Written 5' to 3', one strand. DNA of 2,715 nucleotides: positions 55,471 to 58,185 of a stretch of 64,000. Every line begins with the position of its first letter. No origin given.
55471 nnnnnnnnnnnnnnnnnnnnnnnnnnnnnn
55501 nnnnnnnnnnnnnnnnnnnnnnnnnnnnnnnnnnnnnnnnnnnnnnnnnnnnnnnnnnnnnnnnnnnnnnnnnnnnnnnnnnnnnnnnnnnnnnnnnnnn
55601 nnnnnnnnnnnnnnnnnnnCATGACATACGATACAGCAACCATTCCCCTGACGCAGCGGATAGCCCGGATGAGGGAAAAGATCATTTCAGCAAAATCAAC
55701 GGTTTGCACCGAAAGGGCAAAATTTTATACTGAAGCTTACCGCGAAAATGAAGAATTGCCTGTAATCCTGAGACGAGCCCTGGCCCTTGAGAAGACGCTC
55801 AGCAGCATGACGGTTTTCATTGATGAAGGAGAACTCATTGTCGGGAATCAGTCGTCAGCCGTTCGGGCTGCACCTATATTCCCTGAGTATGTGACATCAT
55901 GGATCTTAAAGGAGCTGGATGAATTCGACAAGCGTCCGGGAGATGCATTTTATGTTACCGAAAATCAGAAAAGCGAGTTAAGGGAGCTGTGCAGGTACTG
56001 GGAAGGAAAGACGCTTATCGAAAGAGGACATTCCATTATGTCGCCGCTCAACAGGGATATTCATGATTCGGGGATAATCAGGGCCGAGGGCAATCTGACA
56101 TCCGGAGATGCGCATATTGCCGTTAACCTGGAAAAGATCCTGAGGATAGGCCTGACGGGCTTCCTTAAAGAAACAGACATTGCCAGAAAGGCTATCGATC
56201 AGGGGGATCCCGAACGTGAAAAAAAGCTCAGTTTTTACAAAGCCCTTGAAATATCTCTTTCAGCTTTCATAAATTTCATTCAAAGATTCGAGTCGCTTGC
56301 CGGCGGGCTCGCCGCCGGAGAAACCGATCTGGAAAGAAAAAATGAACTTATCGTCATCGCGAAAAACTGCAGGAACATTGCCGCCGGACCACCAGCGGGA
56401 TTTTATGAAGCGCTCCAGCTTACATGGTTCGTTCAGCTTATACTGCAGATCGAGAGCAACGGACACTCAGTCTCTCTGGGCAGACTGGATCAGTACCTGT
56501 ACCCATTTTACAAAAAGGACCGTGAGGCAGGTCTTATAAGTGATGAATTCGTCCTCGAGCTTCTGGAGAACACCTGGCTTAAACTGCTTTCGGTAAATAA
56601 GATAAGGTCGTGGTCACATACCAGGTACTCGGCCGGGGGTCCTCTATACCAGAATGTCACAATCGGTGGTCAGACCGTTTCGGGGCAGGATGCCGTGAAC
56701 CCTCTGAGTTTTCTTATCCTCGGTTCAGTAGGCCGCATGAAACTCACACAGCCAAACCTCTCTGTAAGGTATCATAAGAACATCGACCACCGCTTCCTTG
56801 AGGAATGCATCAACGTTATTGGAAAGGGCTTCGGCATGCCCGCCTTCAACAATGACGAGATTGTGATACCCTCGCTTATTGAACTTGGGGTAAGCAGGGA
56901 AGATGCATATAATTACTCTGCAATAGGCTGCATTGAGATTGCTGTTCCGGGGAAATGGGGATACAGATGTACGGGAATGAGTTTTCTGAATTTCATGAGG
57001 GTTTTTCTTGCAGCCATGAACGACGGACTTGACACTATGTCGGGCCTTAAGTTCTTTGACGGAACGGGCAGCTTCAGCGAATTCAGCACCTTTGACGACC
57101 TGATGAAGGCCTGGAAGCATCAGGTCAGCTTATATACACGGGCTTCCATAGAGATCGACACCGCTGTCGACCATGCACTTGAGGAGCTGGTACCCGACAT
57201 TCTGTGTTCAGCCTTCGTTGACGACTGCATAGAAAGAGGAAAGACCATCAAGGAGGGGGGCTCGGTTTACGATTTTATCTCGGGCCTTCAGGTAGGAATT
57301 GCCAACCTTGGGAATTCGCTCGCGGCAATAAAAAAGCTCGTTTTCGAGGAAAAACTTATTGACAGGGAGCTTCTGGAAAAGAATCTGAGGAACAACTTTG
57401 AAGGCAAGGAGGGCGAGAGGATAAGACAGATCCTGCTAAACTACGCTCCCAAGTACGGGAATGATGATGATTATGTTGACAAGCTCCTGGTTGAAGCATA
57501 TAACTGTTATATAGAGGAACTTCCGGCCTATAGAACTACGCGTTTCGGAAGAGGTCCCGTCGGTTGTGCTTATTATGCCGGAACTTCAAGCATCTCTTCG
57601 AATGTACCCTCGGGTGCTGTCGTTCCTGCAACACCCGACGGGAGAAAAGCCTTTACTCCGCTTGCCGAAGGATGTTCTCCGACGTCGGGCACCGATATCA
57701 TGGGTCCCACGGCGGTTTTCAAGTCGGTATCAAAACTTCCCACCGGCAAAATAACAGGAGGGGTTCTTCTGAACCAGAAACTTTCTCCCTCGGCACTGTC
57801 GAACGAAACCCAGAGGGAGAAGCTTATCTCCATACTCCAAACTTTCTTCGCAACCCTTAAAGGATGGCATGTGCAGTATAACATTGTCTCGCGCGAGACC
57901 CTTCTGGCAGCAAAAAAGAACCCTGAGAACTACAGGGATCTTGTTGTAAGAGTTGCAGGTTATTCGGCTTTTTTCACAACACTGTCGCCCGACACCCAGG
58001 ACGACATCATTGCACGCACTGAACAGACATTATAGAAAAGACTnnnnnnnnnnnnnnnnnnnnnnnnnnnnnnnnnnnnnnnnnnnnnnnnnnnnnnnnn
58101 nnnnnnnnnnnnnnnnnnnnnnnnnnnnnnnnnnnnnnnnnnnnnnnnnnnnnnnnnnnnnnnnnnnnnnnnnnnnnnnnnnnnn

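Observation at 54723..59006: Activase - YbiW/PflD-like glycyl radical eliminase - ROK kinase operon: a possible kinase-dependent (PTS-independent) radical sugar-phosphate pathway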

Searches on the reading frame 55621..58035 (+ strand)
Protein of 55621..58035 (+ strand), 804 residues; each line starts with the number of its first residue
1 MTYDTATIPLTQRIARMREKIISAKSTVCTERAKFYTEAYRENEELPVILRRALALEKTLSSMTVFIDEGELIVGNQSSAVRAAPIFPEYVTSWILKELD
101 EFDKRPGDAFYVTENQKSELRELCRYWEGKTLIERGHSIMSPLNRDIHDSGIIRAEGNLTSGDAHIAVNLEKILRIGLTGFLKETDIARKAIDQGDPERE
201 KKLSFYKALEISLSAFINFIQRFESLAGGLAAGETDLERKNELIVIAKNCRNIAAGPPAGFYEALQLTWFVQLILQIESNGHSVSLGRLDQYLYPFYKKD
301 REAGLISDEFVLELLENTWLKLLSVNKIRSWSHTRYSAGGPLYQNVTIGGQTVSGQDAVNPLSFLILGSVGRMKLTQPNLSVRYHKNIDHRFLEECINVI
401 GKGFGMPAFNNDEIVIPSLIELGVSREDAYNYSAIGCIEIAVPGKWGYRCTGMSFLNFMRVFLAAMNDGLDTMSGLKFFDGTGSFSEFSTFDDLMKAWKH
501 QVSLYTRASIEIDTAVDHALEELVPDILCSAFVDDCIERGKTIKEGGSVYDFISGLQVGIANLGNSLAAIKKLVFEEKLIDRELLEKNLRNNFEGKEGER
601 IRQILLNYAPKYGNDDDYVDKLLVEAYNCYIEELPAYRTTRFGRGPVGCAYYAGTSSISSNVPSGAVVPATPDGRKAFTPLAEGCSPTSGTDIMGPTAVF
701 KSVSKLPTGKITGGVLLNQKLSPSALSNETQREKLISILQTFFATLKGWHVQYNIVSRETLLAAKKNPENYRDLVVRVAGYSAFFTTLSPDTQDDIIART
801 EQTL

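Call 6: search_protein_families(library=pfam, proteins=[window:55621-58035:+])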
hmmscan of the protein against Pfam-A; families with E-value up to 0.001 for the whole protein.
window:55621-58035:+ (804 aa): 2 families
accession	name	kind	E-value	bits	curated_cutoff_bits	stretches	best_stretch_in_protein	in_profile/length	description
PF02901.20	PFL-like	-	7.5e-204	679.5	24.3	1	11-665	2-647/647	Pyruvate formate lyase-like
PF01228.26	Gly_radical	-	7.2e-32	110.5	22.2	1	682-786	2-106/106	Glycine radical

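Call 7: search_protein_families(library=ncbifam, proteins=[window:55621-58035:+])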
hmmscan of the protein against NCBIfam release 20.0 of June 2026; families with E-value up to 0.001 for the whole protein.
window:55621-58035:+ (804 aa): 12 families
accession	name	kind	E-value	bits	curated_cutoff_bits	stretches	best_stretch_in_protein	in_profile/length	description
TIGR01774.1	PFL2-3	subfamily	2e-303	1008.6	678.2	1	10-803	2-785/786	formate C-acetyltransferase/glycerol dehydratase family glycyl radical enzyme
NF007437.0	PRK09983.1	equivalog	1.1e-178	595.8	1109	1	11-803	2-764/765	formate C-acetyltransferase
NF048009.1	SfplDhtHpfGKleb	equivalog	7.1e-173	576.8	1000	1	12-802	26-822/824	(2S)-3-sulfopropanediol dehydratase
NF043068.1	glycl_HYPD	equivalog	2.9e-166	554.8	1100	1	12-803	2-783/784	trans-4-hydroxy-L-proline dehydratase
NF048011.1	SfplDhtHpsGDes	equivalog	3.8e-163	544.8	1000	1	11-803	23-820/821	(2S)-3-sulfopropanediol dehydratase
TIGR04394.1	choline_CutC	equivalog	2.8e-152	509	1050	1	10-800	1-784/789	choline trimethylamine-lyase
NF033718.1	indole_decarb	equivalog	5.4e-118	395.4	1100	3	107-597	152-648/868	indoleacetate decarboxylase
NF033715.1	glycyl_HPDL_Lrg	equivalog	4.5e-98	329.2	1150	3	201-602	267-687/901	4-hydroxyphenylacetate decarboxylase large subunit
TIGR01255.1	pyr_form_ly_1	equivalog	5.2e-44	150.8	994.2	1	256-800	231-739/744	formate C-acetyltransferase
NF038360.1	rad_fix_GrcA3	exception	1.5e-16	60.2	158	1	728-800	2-73/78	autonomous glycyl radical cofactor GrcA3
TIGR04365.1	spare_glycyl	equivalog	6.6e-12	45.8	170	1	745-800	66-121/126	autonomous glycyl radical cofactor GrcA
NF008341.1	PRK11127.1-1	equivalog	1.9e-10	40.6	145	1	749-800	24-75/80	autonomous glycyl radical cofactor GrcA2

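Call 8: search_solved_structures(query=window:55621-58035:+, max_evalue=1e-10)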
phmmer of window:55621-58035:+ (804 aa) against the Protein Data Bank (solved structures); distinct sequences matched with E-value up to 1e-10: 36.
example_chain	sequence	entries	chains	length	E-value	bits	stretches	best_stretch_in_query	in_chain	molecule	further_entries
6xs4_A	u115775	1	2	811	4.2e-302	1007.3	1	10-804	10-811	Formate C-acetyltransferase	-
8id7_A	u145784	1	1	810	5.5e-298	993.7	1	11-803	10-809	Probable dehydratase YbiW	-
8yjn_A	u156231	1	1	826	5.8e-298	993.6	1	10-803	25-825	Probable dehydratase YbiW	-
1r8w_A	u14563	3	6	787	1.5e-183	615.2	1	11-803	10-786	glycerol dehydratase | B12-independent glycerol dehydratase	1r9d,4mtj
5i2a_A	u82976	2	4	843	2.7e-172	578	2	2-593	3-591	Diol-dehydratase | Diol dehydratase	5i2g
9rco_A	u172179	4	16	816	1.8e-166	558.8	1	11-803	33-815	Glycyl radical protein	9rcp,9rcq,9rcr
8yjo_A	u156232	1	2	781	1.1e-150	506.5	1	10-802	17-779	Probable dehydratase PflD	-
9f3w_A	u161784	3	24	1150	5.2e-145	487.8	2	9-800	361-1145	Choline trimethylamine-lyase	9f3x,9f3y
8id1_A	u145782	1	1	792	1.7e-142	479.5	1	12-801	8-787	Formate C-acetyltransferase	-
8id0_A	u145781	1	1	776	1e-137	463.7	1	12-803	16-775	formate C-acetyltransferase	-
8iof_A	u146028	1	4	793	2.5e-133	449.2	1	12-801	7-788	Benzylsuccinate synthase alpha subunit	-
7vua_A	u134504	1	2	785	1.4e-132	446.7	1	10-802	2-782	HplG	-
6vxc_A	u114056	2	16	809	1.9e-129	436.4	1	12-803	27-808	Trans-4-hydroxy-L-proline dehydratase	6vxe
9r0v_A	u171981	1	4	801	1.8e-127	429.8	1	11-800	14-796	Choline trimethylamine-lyase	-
9ht9_A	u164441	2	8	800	2.1e-127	429.6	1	11-800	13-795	Choline trimethylamine-lyase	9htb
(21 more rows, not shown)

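Call 19: find_homologous_proteins(query=window:55621-58035:+, max_evalue=1e-50)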
Query window:55621-58035:+ (804 aa): 8000 proteins with E <= 1e-50 among 8000 candidates; the best 120 are listed.
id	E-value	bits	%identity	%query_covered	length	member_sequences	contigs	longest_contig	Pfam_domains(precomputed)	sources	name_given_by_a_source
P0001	0.0e+0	1823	100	100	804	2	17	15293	PF02901.21,PF01228.27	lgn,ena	-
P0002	0.0e+0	1754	96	100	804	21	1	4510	PF02901.21,PF01228.27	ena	-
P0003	0.0e+0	1469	79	100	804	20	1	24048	PF02901.21,PF01228.27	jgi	-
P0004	0.0e+0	1467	78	100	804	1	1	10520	PF02901.21,PF01228.27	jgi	jgi:pyruvate formate-lyase/glycerol dehydratase family glycyl radical enzyme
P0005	0.0e+0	1465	79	100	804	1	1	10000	PF02901.21,PF01228.27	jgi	jgi:pyruvate formate-lyase/glycerol dehydratase family glycyl radical enzyme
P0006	0.0e+0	1465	79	100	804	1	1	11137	PF02901.21,PF01228.27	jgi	-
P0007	0.0e+0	1465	79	99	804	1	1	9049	PF02901.21,PF01228.27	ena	-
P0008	0.0e+0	1464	79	99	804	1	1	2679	PF02901.21,PF01228.27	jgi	-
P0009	0.0e+0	1463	78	100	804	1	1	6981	PF02901.21,PF01228.27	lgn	-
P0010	0.0e+0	1462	79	99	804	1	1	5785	PF02901.21,PF01228.27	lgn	-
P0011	0.0e+0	1461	79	100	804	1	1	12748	PF02901.21,PF01228.27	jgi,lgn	jgi:formate C-acetyltransferase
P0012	0.0e+0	1461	78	100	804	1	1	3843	PF02901.21,PF01228.27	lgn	-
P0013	0.0e+0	1459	78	100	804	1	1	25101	PF02901.21,PF01228.27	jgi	-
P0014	0.0e+0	1459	79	99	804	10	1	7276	PF02901.21,PF01228.27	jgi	jgi:formate C-acetyltransferase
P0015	0.0e+0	1459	79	100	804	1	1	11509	PF02901.21,PF01228.27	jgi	jgi:formate C-acetyltransferase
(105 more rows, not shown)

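Call 20: find_related_loci(query=window:55621-58035:+, collection=genome_contigs, flank=10000)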
Query window:55621-58035:+ (804 aa) in genome_contigs; peptide patterns used: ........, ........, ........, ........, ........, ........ (x = any residue, [..] = any of these).
600 stretches matched a pattern (row limit reached: there are more); 584 encode a relative of the query (tblastn E <= 1e-3); the best 80 are kept; 80 distinct loci.
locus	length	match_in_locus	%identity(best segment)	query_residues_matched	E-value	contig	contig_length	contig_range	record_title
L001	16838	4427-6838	69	1-804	0e+0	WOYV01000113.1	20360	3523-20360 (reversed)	MAG: Draconibacterium sp. isolate WOFB07 NODE_1014_length_20360_cov_21.920758, whole genome shotgun sequence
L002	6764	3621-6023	70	5-804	0e+0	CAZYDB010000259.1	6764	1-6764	MAG TPA_asm: uncultured Roseivirgaceae bacterium isolate SRP141376_co3_176 genome assembly, contig: NODE_29774_length_67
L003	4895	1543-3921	69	12-804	0e+0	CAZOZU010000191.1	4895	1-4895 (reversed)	MAG TPA_asm: uncultured Rikenellaceae bacterium isolate binchicken_co228_588 genome assembly, contig: NODE_29330_length_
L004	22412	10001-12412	68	1-804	0e+0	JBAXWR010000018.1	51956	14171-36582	MAG: Mariniphaga sp. isolate ELA718 MAG718_18, whole genome shotgun sequence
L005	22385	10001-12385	69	10-804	0e+0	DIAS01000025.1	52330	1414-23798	MAG TPA_asm: Bacteroidales bacterium UBA5072 UBA5072_contig_6734, whole genome shotgun sequence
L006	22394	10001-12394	68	7-804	0e+0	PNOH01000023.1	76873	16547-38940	MAG: Odoribacter sp. isolate SW.3.41 SW_1000156_76873, whole genome shotgun sequence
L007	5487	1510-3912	65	5-804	0e+0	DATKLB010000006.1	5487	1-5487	MAG TPA_asm: Spirochaetia bacterium isolate SMAG_U14674 k141_320270, whole genome shotgun sequence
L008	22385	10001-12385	66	10-804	0e+0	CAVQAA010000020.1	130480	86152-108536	MAG: uncultured Spirochaetota bacterium isolate MFD03726.bin.2.143 genome assembly, contig: contig_56712, whole genome s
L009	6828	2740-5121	64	11-804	0e+0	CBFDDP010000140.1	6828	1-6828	MAG TPA_asm: uncultured bacterium isolate SRR26215674_binner13_Refined_32 genome assembly, contig: ERZ25073485.10896, wh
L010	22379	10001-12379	68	12-804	0e+0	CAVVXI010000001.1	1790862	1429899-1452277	MAG: uncultured Bacteroidales bacterium isolate MFD05442.bin.1.81 genome assembly, contig: contig_2767, whole genome sho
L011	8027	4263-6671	62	6-804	0e+0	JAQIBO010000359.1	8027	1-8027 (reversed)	MAG: Spirochaeta sp. isolate GH27 k119_330790, whole genome shotgun sequence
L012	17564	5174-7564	63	8-804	0e+0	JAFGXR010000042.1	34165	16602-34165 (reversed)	MAG: Spirochaetales bacterium isolate ZodW_Metabat.41 k87_3741804, whole genome shotgun sequence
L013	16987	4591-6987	62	10-804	0e+0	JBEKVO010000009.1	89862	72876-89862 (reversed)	MAG: Rectinemataceae bacterium isolate SPRUCE 606 SPRUCE_606_9, whole genome shotgun sequence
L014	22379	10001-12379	79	12-804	0e+0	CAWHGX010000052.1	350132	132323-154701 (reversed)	MAG: uncultured Bacteroidales bacterium isolate MFD00709.bin.2.55 genome assembly, contig: contig_52725, whole genome sh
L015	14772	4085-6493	59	5-804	0e+0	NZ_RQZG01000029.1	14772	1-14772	Arachnia propionica strain OH887_COT-365 scaffold_28, whole genome shotgun sequence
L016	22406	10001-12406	59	10-804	0e+0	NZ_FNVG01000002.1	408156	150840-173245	Vibrio hangzhouensis strain CGMCC 1.7062, whole genome shotgun sequence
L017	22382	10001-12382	57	10-804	0e+0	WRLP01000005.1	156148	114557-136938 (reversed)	MAG: Treponema sp. isolate Th196P3bin31 Ga0099364_10000075, whole genome shotgun sequence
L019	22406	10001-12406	59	10-804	0e+0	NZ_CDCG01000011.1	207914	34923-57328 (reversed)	Aeromonas enteropelogenes strain CECT 4487, whole genome shotgun sequence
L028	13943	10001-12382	57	10-804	0e+0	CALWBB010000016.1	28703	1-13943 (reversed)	MAG: uncultured Merdimonas sp. isolate BRZ_NC__bin21 genome assembly, contig: BRZ_NC__NODE_1235_length_28703_cov_6.91986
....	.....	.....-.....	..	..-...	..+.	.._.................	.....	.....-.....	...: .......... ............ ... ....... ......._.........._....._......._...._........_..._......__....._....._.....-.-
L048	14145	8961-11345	55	10-804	0e+0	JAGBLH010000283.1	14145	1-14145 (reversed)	MAG: Selenomonas sp. isolate RGIG9219 Water_deer_Rumen-2__c463295, whole genome shotgun sequence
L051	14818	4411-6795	54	10-804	0e+0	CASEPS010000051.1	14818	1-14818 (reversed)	uncultured Erysipelotrichaceae bacterium isolate A75_L1_316316_idba_bin.14 genome assembly, contig: A75_L1_316316_idba_b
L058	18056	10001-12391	55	10-804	0e+0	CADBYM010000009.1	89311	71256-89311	MAG: uncultured Coriobacteriaceae bacterium isolate RUG14419 genome assembly, contig: RUG14419_asm_9, whole genome shotg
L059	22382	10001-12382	55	10-804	0e+0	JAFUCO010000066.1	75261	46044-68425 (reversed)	MAG: Blautia sp. isolate RGIG4371 Roe_deer_Jejunum.Co__c205690, whole genome shotgun sequence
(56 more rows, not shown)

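Call 34: search_protein_families(library=pfam, proteins=[L014:7738-9045:+, L014:13751-14650:+, L014:14696-16675:+, L010:14282-15595:+, L010:15608-16849:+, L005:14189-15325:+, L005:15466-16995:+, L001:8639-9433:+, L001:11268-12590:+, L004:6522-8537:-], max_evalue=0.00001)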
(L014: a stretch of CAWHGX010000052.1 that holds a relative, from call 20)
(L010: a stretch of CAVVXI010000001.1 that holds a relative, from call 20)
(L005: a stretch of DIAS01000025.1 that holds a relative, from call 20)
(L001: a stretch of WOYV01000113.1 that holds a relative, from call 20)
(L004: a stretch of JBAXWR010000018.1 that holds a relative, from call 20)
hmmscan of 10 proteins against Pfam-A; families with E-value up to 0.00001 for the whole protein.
L014:7738-9045:+ (435 aa): 1 family
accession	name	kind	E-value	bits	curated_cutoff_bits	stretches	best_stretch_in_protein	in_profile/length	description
PF01553.26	Acyltransferase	-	7.5e-18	65.1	23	1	22-160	1-131/132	Acyltransferase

L014:13751-14650:+ (299 aa): 0 families

L014:14696-16675:+ (659 aa): 3 families
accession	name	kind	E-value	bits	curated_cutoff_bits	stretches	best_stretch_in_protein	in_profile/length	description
PF02518.31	HATPase_c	-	8.5e-22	78.1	26.4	1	393-514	2-109/111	Histidine kinase-, DNA gyrase B-, and HSP90-like ATPase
PF00072.30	Response_reg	-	1.8e-17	63.9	30.2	1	536-647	1-110/111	Response regulator receiver domain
PF00512.31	HisKA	-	3.2e-09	37.2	26.9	1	288-347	4-62/66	His Kinase A (phospho-acceptor) domain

L010:14282-15595:+ (437 aa): 3 families
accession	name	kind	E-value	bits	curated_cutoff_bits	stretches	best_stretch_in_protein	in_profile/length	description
PF03448.22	MgtE_N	-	4.6e-23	82.1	25.9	1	208-308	1-101/102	MgtE intracellular N domain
PF00571.33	CBS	-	5.1e-16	59.2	24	2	375-429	1-55/57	CBS domain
PF05239.21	PRC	-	1.3e-07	32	21.2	1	20-48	2-30/78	PRC-barrel domain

L010:15608-16849:+ (413 aa): 1 family
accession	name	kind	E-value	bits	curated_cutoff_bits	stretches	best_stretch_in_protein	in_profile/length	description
PF01566.24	Nramp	-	1.3e-94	317.7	29.8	1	34-384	1-356/357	Natural resistance-associated macrophage protein-like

L005:14189-15325:+ (378 aa): 1 family
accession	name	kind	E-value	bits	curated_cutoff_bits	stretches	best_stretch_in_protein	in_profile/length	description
PF02518.31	HATPase_c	-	3.7e-14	53.5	26.4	1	275-377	2-108/111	Histidine kinase-, DNA gyrase B-, and HSP90-like ATPase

L005:15466-16995:+ (509 aa): 3 families
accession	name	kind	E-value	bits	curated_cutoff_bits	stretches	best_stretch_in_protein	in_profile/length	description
PF03264.19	Cytochrom_NNT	-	8.4e-09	35.8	24.1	1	106-198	5-101/174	NapC/NirT cytochrome c family, N-terminal region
PF14522.11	Cytochrome_C7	-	4.5e-08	33.2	24.8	0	420-466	36-67/67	Cytochrome c7 and related cytochrome c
PF14537.11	Cytochrom_c3_2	-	7.3e-07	30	25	0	435-507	2-65/79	Cytochrome c3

L001:8639-9433:+ (264 aa): 1 family
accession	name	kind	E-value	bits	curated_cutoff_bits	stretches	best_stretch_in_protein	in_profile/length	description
PF03006.26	HlyIII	-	2.3e-45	155.5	26.2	1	62-256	4-224/224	Haemolysin-III related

L001:11268-12590:+ (440 aa): 4 families
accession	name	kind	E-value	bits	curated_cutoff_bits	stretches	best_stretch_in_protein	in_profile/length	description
PF03721.20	UDPG_MGDP_dh_N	-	1.2e-70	237.4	27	1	1-187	1-187/187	UDP-glucose/GDP-mannose dehydrogenase family, NAD binding domain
PF00984.24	UDPG_MGDP_dh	-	4.5e-38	129.7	25.4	1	205-296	2-93/94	UDP-glucose/GDP-mannose dehydrogenase family, central domain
PF03720.21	UDPG_MGDP_dh_C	-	2.4e-35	121.5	30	1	320-422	1-103/103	UDP-glucose/GDP-mannose dehydrogenase family, UDP binding domain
PF02558.23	ApbA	-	9.2e-06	25.8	22.2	0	3-100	1-90/150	Ketopantoate reductase PanE/ApbA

L004:6522-8537:- (671 aa): 3 families
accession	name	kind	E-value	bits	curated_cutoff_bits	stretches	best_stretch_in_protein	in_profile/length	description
PF00270.35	DEAD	-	8.8e-27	94.3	26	1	22-183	3-165/167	DEAD/DEAH box helicase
PF00271.37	Helicase_C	-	9.9e-17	61.6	23.5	1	222-326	5-110/110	Helicase conserved C-terminal domain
PF00156.33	Pribosyltran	-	1.2e-06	28.4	26.3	1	574-658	43-119/158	Phosphoribosyl transferase domain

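Call 42: find_encoding_contigs(protein=P0001, flank=10000, max_places=4)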
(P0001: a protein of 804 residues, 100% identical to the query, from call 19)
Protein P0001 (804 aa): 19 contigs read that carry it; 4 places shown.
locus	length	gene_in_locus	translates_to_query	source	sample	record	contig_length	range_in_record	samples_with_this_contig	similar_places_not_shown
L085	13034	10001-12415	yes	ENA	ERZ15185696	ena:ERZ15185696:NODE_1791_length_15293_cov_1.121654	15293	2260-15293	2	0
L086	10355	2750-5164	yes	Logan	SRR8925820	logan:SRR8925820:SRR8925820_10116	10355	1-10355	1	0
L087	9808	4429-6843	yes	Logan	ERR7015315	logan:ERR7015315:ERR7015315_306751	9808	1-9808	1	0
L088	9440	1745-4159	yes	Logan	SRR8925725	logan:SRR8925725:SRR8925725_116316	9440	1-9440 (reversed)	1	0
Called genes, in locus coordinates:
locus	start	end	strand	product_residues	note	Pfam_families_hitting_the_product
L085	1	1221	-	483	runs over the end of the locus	PF03065:Glyco_hydro_57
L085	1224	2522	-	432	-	PF08323:Glyco_transf_5, PF13439:Glyco_transf_4, PF13579:Glyco_trans_4_4, PF20706:GT4-conflict, PF00534:Glycos_transf_1, PF13692:Glyco_trans_1_4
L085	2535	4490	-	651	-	PF12439:GDE_N, PF06202:GDE_C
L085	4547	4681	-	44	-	-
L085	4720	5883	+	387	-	PF14289:DUF4369, PF00578:AhpC-TSA, PF08534:Redoxin, PF13098:Thioredoxin_2 (faint), PF00085:Thioredoxin (weak), PF13905:Thioredoxin_8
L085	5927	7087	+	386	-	PF14289:DUF4369, PF00578:AhpC-TSA, PF08534:Redoxin, PF13905:Thioredoxin_8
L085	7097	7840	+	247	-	PF00149:Metallophos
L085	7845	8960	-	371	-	PF19788:DUF6272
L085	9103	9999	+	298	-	PF13353:Fer4_12, PF04055:Radical_SAM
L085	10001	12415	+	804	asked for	PF02901:PFL-like, PF01228:Gly_radical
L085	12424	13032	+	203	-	?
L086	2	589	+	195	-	?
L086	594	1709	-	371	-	PF19788:DUF6272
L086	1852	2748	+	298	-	PF13353:Fer4_12, PF04055:Radical_SAM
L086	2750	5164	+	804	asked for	PF02901:PFL-like, PF01228:Gly_radical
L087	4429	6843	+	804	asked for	PF02901:PFL-like, PF01228:Gly_radical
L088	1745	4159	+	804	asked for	PF02901:PFL-like, PF01228:Gly_radical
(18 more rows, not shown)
